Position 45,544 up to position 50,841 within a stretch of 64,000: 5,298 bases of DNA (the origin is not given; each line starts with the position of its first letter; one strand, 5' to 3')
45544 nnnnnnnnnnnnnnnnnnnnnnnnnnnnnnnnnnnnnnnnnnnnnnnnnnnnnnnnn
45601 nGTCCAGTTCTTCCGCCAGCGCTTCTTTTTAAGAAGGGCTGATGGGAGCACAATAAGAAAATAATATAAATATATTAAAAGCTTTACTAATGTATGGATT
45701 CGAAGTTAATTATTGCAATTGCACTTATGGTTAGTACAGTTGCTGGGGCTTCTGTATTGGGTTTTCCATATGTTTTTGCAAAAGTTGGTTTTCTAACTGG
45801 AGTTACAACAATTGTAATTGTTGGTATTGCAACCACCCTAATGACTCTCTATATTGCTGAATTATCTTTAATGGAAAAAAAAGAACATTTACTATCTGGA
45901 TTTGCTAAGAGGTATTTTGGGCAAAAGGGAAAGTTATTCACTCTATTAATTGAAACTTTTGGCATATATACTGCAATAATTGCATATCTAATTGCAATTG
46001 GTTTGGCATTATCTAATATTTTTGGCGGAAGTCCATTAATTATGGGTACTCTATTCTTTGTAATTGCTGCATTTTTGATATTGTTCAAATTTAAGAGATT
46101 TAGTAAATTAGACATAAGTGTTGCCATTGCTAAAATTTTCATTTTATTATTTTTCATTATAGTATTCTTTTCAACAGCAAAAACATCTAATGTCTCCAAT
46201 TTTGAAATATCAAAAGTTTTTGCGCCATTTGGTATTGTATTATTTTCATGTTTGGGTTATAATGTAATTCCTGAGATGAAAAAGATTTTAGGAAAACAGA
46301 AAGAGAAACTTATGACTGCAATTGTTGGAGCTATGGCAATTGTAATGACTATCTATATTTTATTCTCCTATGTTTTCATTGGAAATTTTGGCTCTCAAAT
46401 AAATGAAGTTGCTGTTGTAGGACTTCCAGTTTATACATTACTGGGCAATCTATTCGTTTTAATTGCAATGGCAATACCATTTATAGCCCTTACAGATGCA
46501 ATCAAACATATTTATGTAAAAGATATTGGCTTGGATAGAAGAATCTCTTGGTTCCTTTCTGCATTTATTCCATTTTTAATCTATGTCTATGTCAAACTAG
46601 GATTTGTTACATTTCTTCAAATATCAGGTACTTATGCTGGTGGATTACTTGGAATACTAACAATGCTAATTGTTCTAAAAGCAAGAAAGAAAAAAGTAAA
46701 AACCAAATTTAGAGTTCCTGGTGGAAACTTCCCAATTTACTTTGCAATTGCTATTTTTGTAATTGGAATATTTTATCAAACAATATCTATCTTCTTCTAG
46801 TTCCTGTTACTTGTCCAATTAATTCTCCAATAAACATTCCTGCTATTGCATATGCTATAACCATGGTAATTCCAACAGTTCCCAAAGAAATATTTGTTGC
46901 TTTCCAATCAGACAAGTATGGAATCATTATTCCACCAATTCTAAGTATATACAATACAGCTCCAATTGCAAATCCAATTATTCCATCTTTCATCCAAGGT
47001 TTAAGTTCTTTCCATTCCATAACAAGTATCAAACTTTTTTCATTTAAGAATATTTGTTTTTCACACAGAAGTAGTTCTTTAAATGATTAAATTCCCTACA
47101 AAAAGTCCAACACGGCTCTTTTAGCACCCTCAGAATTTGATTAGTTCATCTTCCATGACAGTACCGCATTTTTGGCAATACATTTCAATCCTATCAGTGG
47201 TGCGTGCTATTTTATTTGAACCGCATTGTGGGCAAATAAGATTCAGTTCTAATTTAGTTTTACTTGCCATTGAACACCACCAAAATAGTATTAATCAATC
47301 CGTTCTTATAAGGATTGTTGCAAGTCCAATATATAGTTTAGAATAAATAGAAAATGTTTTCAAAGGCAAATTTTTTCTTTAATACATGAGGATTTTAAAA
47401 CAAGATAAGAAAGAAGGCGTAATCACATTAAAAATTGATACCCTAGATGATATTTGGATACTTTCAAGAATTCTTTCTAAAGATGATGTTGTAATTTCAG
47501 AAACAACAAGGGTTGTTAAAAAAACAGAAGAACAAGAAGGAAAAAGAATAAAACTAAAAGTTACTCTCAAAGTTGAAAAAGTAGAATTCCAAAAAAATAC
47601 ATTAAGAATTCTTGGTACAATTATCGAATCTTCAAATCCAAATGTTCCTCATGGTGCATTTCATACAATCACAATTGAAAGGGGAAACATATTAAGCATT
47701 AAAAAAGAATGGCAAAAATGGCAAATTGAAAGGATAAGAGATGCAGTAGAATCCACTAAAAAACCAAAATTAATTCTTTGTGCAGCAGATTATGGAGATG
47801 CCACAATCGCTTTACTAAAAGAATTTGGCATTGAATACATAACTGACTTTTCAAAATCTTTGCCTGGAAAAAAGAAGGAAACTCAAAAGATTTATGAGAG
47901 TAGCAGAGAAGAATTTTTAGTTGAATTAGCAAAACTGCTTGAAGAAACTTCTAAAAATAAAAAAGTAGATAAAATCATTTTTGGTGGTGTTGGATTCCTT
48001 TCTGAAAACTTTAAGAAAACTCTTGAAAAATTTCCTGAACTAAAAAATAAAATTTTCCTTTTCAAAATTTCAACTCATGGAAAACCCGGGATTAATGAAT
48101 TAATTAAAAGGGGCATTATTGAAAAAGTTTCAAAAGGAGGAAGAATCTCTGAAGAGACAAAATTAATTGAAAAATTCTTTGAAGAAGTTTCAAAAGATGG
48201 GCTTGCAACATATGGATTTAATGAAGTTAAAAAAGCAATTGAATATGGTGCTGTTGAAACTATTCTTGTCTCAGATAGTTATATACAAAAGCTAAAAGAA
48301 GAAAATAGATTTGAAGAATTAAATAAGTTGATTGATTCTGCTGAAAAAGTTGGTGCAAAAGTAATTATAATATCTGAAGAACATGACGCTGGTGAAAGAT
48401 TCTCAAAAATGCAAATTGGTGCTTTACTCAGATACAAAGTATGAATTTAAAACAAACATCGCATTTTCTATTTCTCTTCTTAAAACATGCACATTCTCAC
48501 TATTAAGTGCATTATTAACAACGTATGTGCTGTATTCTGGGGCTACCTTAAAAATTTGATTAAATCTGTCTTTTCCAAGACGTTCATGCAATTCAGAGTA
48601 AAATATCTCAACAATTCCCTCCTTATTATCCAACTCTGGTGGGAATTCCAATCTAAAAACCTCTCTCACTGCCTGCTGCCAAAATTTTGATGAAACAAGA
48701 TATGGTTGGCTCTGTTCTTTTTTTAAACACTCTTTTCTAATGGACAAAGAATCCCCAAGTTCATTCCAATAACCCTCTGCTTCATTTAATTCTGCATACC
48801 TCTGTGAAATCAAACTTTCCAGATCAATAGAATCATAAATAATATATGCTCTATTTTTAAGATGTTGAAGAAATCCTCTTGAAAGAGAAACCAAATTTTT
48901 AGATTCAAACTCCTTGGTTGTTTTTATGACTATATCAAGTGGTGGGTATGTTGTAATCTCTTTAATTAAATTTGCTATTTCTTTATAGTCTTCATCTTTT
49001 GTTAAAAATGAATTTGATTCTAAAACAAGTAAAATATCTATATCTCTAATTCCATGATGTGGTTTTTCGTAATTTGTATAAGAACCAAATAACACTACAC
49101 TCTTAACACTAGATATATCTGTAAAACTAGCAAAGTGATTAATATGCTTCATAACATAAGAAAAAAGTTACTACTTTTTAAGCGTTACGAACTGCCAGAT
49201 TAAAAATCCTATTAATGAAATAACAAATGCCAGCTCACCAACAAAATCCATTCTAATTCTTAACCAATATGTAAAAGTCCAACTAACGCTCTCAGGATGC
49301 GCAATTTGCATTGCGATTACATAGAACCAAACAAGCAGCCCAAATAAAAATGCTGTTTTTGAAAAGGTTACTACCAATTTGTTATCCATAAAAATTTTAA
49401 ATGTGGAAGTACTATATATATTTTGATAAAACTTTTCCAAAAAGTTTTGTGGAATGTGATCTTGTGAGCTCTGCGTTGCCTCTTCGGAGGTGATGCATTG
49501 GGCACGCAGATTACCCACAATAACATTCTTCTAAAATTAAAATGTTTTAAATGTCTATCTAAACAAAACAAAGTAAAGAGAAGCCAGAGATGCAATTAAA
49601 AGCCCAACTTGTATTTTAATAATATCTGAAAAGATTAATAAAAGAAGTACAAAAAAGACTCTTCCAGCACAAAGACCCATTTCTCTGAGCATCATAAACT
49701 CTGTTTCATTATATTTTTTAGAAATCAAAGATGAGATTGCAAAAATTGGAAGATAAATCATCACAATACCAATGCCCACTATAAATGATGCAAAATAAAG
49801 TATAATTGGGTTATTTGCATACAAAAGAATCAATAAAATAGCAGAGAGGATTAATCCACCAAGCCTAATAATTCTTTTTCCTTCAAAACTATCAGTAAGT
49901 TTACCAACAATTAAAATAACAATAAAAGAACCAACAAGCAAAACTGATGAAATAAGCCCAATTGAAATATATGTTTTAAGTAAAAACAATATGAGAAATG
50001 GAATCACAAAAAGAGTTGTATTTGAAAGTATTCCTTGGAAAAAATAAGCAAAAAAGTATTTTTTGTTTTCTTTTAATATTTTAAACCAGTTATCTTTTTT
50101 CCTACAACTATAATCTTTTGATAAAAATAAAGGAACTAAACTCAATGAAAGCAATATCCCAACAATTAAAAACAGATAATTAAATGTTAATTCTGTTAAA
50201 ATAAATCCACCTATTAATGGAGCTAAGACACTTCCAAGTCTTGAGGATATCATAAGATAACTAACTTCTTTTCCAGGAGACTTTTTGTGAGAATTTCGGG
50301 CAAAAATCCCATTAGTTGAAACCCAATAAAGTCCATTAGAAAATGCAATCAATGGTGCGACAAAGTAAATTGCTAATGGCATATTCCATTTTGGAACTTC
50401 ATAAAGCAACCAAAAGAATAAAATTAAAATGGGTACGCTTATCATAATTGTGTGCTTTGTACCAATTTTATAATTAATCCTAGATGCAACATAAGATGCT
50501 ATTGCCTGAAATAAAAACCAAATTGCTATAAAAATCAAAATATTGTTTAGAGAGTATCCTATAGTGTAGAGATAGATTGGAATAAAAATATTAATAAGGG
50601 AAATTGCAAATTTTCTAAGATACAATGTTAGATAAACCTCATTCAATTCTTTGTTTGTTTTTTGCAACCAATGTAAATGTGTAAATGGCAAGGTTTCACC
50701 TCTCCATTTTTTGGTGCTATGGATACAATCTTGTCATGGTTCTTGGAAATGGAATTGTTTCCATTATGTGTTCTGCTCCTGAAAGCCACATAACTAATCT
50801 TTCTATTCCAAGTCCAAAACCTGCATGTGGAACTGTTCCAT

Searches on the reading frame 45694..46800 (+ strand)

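Call 38: search_protein_families(library=pfam, proteins=[window:45694-46800:+], max_evalue=0.001)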
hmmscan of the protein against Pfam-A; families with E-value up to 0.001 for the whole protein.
window:45694-46800:+ (368 aa): 3 families
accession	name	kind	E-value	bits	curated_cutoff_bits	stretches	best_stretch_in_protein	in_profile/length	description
PF03222.19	Trp_Tyr_perm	-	8.5e-27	94.7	22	1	3-360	3-391/393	Tryptophan/tyrosine permease family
PF01490.24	Aa_trans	-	2.4e-11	43.4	25.6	1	4-263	4-292/410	Transmembrane amino acid transporter protein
PF13520.12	AA_permease_2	-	4.8e-10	39.4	27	1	8-257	6-274/427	Amino acid permease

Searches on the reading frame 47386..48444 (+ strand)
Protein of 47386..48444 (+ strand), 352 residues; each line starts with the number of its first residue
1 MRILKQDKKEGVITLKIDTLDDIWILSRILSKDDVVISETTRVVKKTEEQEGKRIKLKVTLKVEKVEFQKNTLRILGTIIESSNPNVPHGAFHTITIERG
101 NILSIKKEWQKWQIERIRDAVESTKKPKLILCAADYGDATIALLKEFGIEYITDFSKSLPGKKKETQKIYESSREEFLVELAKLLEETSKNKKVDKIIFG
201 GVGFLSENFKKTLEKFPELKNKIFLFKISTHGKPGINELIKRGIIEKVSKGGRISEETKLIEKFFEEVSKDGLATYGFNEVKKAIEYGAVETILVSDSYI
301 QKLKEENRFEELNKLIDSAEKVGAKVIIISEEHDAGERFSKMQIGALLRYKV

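Call 38: search_protein_families(library=pfam, proteins=[window:47386-48444:+], max_evalue=0.001)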
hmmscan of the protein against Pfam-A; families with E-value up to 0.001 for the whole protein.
window:47386-48444:+ (352 aa): 3 families
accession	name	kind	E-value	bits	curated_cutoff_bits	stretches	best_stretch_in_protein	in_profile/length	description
PF03465.20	eRF1_3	-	1.6e-24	86.8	25.8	1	254-352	1-106/106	eRF1 domain 3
PF03463.20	eRF1_1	-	3.2e-24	85.7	23.8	1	1-121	1-123/123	eRF1 domain 1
PF03464.20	eRF1_2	-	5.5e-12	46.6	27.1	1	135-242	8-126/133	eRF1 domain 2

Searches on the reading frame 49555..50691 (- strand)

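Call 38: search_protein_families(library=pfam, proteins=[window:49555-50691:-], max_evalue=0.001)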
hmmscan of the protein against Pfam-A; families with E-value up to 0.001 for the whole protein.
window:49555-50691:- (378 aa): 2 families
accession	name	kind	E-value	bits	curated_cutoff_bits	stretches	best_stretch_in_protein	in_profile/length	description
PF07690.21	MFS_1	-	4.6e-28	98.6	33.4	2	28-198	10-180/347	Major Facilitator Superfamily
PF12832.13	MFS_1_like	-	0.00037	20.1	25.2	1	21-174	219-371/373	MFS_1 like family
